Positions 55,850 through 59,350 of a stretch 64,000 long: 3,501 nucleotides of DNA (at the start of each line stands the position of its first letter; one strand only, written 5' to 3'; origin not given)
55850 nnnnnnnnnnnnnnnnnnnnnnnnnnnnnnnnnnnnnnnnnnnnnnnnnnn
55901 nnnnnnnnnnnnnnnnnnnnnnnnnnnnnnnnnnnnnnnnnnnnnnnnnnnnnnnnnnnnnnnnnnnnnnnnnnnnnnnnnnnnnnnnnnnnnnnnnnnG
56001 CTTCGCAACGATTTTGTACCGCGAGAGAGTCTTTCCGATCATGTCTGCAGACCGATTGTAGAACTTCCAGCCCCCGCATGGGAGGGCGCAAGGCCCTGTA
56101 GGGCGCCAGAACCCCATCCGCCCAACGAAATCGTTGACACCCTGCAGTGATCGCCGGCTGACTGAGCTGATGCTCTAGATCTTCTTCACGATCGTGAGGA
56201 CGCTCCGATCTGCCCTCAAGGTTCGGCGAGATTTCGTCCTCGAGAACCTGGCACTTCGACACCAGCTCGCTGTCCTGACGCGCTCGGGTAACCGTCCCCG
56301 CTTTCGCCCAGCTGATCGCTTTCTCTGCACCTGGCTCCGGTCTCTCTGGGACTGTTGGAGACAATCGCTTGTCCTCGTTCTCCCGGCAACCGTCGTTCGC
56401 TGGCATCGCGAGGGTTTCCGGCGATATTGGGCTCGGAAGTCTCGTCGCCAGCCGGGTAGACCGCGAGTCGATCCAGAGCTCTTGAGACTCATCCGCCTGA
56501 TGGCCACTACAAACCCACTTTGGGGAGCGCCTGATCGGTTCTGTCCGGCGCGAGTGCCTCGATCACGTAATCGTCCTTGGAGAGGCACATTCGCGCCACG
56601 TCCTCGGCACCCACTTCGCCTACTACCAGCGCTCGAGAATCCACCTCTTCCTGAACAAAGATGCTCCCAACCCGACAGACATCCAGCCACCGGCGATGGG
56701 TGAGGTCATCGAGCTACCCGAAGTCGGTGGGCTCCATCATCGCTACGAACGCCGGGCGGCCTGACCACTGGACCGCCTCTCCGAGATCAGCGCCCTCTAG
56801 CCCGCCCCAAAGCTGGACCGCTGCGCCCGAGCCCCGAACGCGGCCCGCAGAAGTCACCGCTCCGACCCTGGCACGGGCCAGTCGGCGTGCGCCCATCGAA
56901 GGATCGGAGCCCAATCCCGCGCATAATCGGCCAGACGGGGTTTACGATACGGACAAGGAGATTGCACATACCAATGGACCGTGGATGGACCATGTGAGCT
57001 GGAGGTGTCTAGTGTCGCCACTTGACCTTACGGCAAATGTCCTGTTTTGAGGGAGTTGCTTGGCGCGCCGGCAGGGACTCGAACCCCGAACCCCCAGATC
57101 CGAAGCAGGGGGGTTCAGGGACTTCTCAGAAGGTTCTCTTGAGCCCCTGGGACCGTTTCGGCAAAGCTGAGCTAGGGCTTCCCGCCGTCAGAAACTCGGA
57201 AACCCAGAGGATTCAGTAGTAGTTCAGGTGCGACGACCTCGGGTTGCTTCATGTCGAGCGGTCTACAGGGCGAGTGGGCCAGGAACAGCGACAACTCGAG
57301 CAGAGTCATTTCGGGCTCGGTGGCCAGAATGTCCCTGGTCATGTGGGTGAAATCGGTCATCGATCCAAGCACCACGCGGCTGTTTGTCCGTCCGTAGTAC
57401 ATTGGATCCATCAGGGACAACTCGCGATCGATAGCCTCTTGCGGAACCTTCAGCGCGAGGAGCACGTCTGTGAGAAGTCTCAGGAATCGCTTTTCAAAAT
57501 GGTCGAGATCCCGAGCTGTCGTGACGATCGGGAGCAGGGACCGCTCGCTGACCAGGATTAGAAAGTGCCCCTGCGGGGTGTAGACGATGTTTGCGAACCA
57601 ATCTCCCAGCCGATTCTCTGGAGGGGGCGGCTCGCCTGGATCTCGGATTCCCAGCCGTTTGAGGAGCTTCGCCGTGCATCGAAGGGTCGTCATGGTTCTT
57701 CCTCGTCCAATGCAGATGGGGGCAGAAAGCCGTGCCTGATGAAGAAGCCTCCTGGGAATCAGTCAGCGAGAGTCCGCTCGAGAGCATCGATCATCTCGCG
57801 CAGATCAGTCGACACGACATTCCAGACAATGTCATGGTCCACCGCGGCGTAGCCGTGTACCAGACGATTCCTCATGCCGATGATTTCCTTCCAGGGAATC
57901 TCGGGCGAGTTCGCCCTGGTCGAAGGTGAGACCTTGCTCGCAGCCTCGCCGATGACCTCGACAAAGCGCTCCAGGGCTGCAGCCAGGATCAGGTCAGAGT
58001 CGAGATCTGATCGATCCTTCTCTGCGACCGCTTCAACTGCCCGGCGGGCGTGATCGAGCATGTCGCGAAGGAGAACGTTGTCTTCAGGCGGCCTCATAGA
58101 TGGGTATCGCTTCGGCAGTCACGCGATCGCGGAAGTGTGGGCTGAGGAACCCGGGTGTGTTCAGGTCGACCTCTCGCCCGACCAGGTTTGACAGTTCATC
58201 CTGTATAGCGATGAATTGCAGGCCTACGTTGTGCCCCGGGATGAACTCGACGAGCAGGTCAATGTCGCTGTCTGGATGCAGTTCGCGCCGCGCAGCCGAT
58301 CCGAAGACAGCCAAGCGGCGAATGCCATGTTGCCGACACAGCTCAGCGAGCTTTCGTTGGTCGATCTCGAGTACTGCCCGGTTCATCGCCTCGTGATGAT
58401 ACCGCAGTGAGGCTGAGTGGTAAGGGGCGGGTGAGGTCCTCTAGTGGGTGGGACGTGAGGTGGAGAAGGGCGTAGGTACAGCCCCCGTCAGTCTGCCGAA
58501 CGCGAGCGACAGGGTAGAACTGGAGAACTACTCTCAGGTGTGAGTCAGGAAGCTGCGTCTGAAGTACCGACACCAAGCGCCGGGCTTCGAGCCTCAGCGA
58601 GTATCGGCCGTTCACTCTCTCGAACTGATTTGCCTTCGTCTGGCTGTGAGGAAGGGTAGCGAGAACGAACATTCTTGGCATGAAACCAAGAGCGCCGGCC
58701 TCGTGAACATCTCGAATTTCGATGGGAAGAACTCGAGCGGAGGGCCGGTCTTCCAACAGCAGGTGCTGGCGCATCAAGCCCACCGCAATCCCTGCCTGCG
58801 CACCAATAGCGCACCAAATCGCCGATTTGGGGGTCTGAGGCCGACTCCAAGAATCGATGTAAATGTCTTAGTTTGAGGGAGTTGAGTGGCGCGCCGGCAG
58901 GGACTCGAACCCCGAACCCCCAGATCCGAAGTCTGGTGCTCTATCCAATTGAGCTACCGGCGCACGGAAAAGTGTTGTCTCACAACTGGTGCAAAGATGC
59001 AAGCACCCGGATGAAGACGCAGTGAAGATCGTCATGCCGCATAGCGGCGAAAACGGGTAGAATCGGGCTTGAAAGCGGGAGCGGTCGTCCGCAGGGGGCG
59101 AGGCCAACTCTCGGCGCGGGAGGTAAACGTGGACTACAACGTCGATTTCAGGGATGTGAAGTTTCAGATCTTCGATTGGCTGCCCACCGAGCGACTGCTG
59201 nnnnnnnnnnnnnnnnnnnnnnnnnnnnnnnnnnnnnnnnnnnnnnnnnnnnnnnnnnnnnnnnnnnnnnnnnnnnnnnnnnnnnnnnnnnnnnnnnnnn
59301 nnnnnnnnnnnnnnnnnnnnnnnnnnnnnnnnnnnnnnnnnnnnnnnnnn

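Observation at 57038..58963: tRNA-Arg(TCG) with its 3' half duplicated 1.8 kb away, enclosing a HepT/MNT toxin-antitoxin islet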

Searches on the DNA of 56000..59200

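Call 81: search_rna_families(source=window, start=56000, end=59200, threshold=evalue, max_evalue=1)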
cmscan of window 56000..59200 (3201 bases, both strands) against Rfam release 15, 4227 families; matches with E-value up to 1: 4.
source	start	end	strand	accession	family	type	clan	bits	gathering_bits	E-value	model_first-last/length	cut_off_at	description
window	58890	58963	-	RF00005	tRNA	Gene; tRNA;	CL00001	68.3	29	4.6e-14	1-71/71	no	tRNA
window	58891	58963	-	RF01684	mascRNA-menRNA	Gene;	-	25.4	42.5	0.04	1-56/56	no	MALAT1-associated small cytoplasmic RNA/MEN beta RNA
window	58889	58963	+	RF04354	Plastid-ycf2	Cis-reg;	-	24.5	65.7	0.058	1-75/75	no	Plastid-ycf2 5UTR RNA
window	57065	57106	-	RF01684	mascRNA-menRNA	Gene;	-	23.2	42.5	0.15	1-56/56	no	MALAT1-associated small cytoplasmic RNA/MEN beta RNA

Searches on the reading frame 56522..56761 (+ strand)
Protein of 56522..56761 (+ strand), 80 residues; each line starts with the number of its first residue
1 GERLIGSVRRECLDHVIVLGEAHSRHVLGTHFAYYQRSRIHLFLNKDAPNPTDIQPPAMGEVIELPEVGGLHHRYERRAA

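Call 9: search_protein_families(library=pfam, proteins=[window:56522-56761:+], max_evalue=0.1)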
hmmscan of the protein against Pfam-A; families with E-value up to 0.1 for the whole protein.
window:56522-56761:+ (80 aa): 1 family
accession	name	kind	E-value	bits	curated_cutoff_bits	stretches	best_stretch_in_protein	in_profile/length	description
PF13683.12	rve_3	-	0.01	16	26.5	1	2-49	20-67/67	Integrase core domain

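Call 10: search_protein_families(library=ncbifam, proteins=[window:56522-56761:+], max_evalue=0.1)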
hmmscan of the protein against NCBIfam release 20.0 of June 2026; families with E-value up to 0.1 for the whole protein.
window:56522-56761:+ (80 aa): 1 family
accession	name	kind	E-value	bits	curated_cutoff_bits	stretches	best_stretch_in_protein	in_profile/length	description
NF033516.0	transpos_IS3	equivalog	0.092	12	160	0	2-50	318-366/369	IS3 family transposase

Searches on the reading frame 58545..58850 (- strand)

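Call 9: search_protein_families(library=pfam, proteins=[window:58545-58850:-], max_evalue=0.1)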
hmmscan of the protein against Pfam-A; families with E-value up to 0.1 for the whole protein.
window:58545-58850:- (101 aa): 0 families

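Call 11: search_protein_families(library=phrogs, proteins=[window:58545-58850:-], max_evalue=0.1)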
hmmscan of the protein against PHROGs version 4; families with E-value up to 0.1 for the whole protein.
window:58545-58850:- (101 aa): 1 family
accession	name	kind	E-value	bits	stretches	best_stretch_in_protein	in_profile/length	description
phrog_35638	-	unknown function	0.092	14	0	53-71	23-42/62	-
